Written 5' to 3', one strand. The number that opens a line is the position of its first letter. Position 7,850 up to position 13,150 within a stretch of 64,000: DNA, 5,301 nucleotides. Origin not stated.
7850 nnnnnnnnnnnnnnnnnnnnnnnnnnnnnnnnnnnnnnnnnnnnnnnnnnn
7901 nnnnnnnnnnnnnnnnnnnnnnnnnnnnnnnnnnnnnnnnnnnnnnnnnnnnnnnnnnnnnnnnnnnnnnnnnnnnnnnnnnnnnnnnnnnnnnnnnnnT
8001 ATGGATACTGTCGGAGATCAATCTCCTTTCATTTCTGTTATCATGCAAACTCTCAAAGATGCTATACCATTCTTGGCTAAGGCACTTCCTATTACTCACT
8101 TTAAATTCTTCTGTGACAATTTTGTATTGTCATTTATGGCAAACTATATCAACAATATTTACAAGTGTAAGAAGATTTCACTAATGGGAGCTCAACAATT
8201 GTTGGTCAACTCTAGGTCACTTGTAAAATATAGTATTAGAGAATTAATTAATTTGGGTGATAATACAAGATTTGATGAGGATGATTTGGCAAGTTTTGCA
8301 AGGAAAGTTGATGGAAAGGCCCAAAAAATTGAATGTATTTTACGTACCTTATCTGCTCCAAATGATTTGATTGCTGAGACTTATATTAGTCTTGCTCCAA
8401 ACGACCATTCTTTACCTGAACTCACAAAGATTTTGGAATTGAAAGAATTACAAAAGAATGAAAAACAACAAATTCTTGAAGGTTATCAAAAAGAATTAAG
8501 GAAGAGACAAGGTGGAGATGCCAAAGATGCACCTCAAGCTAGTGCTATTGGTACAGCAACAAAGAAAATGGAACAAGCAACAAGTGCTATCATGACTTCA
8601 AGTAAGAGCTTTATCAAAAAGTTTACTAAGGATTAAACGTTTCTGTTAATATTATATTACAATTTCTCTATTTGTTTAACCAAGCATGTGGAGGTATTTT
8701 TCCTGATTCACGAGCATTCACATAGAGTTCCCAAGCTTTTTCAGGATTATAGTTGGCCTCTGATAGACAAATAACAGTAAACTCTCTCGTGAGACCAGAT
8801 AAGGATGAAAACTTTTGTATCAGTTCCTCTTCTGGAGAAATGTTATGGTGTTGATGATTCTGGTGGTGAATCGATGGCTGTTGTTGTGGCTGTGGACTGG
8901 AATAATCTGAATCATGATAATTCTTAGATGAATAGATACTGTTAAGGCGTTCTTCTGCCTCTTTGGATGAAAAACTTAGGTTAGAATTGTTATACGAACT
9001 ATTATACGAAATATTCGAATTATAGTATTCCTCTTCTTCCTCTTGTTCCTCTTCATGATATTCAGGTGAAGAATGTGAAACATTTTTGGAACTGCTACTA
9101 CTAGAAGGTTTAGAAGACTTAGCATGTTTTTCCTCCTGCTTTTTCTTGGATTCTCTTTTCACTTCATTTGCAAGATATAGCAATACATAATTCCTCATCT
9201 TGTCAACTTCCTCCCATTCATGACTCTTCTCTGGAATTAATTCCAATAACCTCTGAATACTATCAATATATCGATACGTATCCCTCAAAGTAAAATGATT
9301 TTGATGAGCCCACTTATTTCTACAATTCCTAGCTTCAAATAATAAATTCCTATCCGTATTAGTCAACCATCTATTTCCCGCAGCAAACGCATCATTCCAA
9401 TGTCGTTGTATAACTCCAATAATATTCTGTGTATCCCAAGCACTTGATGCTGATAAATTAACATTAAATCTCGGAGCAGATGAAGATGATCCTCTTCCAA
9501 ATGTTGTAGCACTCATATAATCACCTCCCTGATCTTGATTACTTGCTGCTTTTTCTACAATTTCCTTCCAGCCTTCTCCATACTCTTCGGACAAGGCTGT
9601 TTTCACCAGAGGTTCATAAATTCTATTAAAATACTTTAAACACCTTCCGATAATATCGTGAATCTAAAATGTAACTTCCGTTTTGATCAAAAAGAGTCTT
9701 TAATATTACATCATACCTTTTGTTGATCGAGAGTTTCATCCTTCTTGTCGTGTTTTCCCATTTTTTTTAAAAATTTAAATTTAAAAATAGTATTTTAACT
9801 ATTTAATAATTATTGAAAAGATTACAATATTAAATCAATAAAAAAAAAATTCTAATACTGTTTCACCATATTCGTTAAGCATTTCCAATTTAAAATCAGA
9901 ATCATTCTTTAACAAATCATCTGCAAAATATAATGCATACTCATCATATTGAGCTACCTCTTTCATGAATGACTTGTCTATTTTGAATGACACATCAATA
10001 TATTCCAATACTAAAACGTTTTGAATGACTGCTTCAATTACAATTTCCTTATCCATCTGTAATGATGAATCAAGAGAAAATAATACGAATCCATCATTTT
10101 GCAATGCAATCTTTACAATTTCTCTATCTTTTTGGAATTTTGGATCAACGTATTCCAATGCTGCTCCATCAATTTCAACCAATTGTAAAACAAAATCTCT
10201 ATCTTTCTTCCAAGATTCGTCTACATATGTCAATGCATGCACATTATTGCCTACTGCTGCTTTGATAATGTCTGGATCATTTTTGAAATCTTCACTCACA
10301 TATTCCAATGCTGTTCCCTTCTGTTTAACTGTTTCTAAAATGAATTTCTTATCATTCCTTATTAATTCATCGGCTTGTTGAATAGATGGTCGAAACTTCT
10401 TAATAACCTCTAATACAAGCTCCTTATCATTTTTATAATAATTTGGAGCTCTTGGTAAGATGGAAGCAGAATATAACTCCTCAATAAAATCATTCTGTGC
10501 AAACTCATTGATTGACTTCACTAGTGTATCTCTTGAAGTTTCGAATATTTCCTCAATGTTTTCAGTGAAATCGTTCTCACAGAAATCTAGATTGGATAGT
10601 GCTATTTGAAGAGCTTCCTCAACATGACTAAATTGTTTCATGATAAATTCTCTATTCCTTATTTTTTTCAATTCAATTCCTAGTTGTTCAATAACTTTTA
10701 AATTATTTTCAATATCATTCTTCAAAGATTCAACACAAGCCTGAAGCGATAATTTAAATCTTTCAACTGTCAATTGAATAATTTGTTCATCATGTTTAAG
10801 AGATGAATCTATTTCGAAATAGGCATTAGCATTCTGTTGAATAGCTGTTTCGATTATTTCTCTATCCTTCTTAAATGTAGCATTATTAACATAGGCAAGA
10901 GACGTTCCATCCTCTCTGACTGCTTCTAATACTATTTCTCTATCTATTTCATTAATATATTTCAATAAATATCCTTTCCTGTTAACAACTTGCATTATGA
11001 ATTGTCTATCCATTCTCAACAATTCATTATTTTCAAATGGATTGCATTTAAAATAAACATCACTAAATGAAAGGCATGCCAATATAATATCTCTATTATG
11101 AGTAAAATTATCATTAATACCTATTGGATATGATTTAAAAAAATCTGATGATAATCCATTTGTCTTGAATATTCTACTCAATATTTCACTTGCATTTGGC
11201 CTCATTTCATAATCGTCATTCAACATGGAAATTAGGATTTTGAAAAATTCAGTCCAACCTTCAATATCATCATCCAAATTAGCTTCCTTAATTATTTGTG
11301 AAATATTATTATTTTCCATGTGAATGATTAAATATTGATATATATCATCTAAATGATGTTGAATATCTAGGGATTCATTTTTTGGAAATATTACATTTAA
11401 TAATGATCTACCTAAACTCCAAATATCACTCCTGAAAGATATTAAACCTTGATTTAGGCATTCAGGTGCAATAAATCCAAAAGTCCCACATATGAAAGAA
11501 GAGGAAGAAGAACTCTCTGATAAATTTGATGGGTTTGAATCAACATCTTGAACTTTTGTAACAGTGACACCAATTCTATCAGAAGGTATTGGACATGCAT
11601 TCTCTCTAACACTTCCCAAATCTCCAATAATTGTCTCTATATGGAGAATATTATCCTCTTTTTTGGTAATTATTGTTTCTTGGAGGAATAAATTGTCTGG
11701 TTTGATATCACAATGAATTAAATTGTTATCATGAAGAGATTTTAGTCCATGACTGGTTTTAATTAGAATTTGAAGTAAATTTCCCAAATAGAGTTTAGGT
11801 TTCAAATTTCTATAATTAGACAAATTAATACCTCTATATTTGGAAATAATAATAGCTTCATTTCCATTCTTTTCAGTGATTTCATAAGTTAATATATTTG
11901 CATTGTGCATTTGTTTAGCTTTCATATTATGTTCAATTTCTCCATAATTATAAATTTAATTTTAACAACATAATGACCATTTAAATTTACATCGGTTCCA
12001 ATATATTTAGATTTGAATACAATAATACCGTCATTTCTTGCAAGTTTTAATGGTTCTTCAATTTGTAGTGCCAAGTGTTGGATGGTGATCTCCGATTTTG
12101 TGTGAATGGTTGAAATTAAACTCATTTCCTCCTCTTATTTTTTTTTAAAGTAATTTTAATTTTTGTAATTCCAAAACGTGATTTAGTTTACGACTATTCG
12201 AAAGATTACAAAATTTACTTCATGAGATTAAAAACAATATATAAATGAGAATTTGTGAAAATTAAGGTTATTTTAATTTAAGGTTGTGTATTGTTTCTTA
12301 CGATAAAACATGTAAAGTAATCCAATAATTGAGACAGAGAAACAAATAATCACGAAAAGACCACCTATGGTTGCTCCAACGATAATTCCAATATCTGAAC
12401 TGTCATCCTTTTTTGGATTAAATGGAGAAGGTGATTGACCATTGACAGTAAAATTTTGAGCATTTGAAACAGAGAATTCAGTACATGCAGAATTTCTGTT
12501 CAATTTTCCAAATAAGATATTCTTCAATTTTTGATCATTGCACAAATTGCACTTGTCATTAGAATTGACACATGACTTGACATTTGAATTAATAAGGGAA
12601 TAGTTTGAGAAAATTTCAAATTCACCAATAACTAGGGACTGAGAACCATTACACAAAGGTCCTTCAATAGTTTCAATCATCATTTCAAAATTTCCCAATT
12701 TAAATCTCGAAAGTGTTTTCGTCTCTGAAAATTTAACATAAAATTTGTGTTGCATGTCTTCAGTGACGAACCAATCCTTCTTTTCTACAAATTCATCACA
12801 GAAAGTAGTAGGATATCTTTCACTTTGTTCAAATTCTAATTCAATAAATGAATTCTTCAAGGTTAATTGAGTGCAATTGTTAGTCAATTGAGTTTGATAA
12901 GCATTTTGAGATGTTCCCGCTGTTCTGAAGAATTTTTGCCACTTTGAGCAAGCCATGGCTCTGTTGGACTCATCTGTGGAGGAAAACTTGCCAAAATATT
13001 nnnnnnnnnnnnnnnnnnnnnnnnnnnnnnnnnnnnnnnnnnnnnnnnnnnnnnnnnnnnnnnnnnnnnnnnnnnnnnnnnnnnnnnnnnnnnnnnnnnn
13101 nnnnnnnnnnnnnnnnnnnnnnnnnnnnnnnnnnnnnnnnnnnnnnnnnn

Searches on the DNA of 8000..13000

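Call 38: search_rna_families(source=window, start=8000, end=13000, threshold=gathering)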
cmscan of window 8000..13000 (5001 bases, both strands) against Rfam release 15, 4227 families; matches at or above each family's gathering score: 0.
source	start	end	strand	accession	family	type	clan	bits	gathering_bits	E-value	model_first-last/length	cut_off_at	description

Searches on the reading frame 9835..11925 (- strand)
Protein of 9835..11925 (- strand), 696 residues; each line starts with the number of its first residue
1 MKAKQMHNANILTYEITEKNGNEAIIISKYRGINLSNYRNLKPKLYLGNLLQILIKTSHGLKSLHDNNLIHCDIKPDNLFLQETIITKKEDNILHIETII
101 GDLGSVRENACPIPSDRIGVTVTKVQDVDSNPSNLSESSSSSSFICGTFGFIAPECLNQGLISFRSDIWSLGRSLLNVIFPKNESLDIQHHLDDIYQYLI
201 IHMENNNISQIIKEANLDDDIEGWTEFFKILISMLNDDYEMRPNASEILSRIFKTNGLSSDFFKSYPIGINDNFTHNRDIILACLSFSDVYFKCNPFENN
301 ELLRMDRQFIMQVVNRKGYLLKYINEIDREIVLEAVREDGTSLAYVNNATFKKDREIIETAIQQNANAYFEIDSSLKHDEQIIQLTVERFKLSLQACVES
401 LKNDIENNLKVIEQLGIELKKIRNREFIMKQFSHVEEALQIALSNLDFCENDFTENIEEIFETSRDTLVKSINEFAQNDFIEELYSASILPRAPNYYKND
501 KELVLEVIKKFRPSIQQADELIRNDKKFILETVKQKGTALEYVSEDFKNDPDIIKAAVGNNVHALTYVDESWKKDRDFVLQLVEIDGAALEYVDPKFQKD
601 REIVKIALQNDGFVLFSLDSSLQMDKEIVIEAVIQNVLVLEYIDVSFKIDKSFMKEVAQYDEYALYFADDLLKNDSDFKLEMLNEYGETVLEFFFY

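Call 4: search_protein_families(library=pfam, proteins=[window:9835-11925:-], max_evalue=1)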
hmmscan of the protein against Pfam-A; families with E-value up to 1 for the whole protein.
window:9835-11925:- (696 aa): 5 families
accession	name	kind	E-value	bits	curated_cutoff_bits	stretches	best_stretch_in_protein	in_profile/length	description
PF13475.11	DUF4116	-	7.2e-92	301.2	24.9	11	575-623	1-49/49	Domain of unknown function (DUF4116)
PF00069.31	Pkinase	-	1.6e-17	64.2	31.7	1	5-251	54-260/263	Protein kinase domain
PF07714.23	PK_Tyr_Ser-Thr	-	1.7e-10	41.1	23.1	2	4-90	56-144/258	Protein tyrosine and serine/threonine kinase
PF04043.20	PMEI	-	0.0032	18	29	1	361-488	44-153/156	Plant invertase/pectin methylesterase inhibitor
PF25368.1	PUB10_N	-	0.027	15.5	32.6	1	393-459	42-111/124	PUB10-like, N-terminal domain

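Call 6: find_homologous_proteins(query=window:9835-11925:-)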
Query window:9835-11925:- (696 aa): 18 proteins with E <= 0.001 among 8000 candidates.
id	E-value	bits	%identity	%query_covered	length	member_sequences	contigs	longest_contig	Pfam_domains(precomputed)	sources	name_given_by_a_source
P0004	0.0e+0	1518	100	99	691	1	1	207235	PF07714.24,PF00069.32,PF13475.12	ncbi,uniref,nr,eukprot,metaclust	ncbi:predicted protein [Naegleria gruberi]|uniref:non-specific serine/threonine protein kinase n=1 T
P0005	4.4e-168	579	35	63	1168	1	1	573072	PF07714.24,PF00069.32,PF13475.12,PF24755.3,PF03756.20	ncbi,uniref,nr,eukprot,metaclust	ncbi:predicted protein [Naegleria gruberi]|uniref:Predicted protein n=1 Tax=Naegleria gruberi TaxID=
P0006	3.8e-69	252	99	18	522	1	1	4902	PF00069.32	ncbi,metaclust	ncbi:predicted protein, partial [Naegleria gruberi]|metaclust:status=active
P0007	1.0e-61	228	25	56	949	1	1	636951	PF13475.12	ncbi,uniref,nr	ncbi:hypothetical protein C9374_005283 [Naegleria lovaniensis]|uniref:DUF4116 domain-containing prot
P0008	1.3e-60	224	28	51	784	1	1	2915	PF13475.12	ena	-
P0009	1.9e-60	223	32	54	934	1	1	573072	PF07714.24,PF00069.32,PF13475.12,PF24755.3,PF03756.20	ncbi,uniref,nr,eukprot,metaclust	ncbi:serine-threonine kinase [Naegleria gruberi]|uniref:non-specific serine/threonine protein kinase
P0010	5.4e-43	166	36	29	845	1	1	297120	PF07714.24,PF00069.32,PF13475.12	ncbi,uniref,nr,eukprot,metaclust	ncbi:predicted protein [Naegleria gruberi]|uniref:non-specific serine/threonine protein kinase n=1 T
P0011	1.5e-33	135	28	36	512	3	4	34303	PF13475.12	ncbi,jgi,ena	ncbi:MAG: DUF4116 domain-containing protein [Flavobacteriia bacterium]|jgi:hypothetical protein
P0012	6.2e-32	129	42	19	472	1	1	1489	PF13475.12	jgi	-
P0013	7.3e-32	129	39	26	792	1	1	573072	PF07714.24,PF00069.32,PF13475.12,PF24755.3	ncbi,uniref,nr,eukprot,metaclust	ncbi:predicted protein [Naegleria gruberi]|uniref:Predicted protein n=1 Tax=Naegleria gruberi TaxID=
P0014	1.2e-30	125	26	34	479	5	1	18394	PF13475.12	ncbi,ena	-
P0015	4.3e-30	123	42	24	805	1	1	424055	PF07714.24,PF00069.32,PF13475.12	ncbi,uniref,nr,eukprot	ncbi:predicted protein [Naegleria gruberi]|uniref:Predicted protein n=1 Tax=Naegleria gruberi TaxID=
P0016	1.9e-23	101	30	27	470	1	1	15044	PF13475.12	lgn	-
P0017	6.7e-17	80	28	26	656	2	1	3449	PF13475.12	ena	-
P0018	1.1e-15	76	23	53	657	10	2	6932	PF13475.12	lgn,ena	-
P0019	4.0e-8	51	25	23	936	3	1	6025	PF13475.12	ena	-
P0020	3.4e-6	44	25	35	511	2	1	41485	PF13475.12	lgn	-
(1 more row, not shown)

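Call 15: find_encoding_contigs(protein=P0006, flank=5000, max_places=3)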
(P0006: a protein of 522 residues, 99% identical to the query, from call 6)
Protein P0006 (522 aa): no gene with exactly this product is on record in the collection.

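Call 27: find_encoding_contigs(protein=P0004, flank=10000, max_places=3)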
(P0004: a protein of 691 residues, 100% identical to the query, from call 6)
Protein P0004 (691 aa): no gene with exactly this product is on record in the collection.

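Call 39: search_protein_families(library=pfam, proteins=[P0007], max_evalue=0.01)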
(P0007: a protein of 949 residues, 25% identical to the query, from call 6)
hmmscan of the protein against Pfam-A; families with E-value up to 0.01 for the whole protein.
P0007 (949 aa): 1 family
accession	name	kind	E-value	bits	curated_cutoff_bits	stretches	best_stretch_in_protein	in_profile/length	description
PF13475.11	DUF4116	-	2.4e-153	498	24.9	14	554-601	1-49/49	Domain of unknown function (DUF4116)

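Call 47: search_protein_families(library=padloc, proteins=[window:9835-11925:-], max_evalue=0.01)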
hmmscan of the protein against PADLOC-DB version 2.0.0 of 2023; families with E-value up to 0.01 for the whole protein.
window:9835-11925:- (696 aa): 23 families
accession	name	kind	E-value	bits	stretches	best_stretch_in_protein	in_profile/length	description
PDLC04138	mad6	-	2.5e-18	64.3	1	4-253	107-311/659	mads_6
PDLC04042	PD-T4-6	-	1.4e-11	42.6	2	7-84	68-145/292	-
PDLC01088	C3a189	-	5.7e-11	39.7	1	12-176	61-199/840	kinase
PDLC04047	PD-T4-6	-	2.3e-10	38.1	1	4-84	66-147/327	-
PDLC04053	PD-T4-6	-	7.4e-09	33.5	1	15-83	76-145/311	-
PDLC04050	PD-T4-6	-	1.1e-08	32.5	1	4-88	119-203/480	-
PDLC04057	PD-T4-6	-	1.3e-08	32.3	1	10-87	70-147/443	-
PDLC04060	PD-T4-6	-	4.8e-08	30.3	1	6-88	66-148/486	-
PDLC04054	PD-T4-6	-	6.6e-08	30.4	1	31-83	94-146/347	-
PDLC04045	PD-T4-6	-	1.2e-07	29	1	32-196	123-258/350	-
PDLC03920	MkoA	-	4.9e-07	26.4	1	32-431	95-402/1112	-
PDLC04044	PD-T4-6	-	4.2e-06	24.1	1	32-182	122-236/372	-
PDLC04063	PD-T4-6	-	1.5e-05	21.9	1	30-84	101-155/564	-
PDLC04048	PD-T4-6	-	1.9e-05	22.2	1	7-84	70-147/354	-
PDLC04046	PD-T4-6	-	2.1e-05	21.9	1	31-84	99-152/427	-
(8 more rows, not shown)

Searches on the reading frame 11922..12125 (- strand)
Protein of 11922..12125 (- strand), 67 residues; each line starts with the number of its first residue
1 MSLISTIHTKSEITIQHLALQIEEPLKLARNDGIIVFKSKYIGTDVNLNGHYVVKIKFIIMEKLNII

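Call 4: search_protein_families(library=pfam, proteins=[window:11922-12125:-], max_evalue=1)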
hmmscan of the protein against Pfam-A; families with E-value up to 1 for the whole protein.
window:11922-12125:- (67 aa): 1 family
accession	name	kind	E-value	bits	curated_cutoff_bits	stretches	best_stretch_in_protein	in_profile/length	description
PF16520.11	Matrix_Borna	-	0.032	15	27.3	1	19-63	23-63/103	ssRNA-binding matrix protein of Bornaviridae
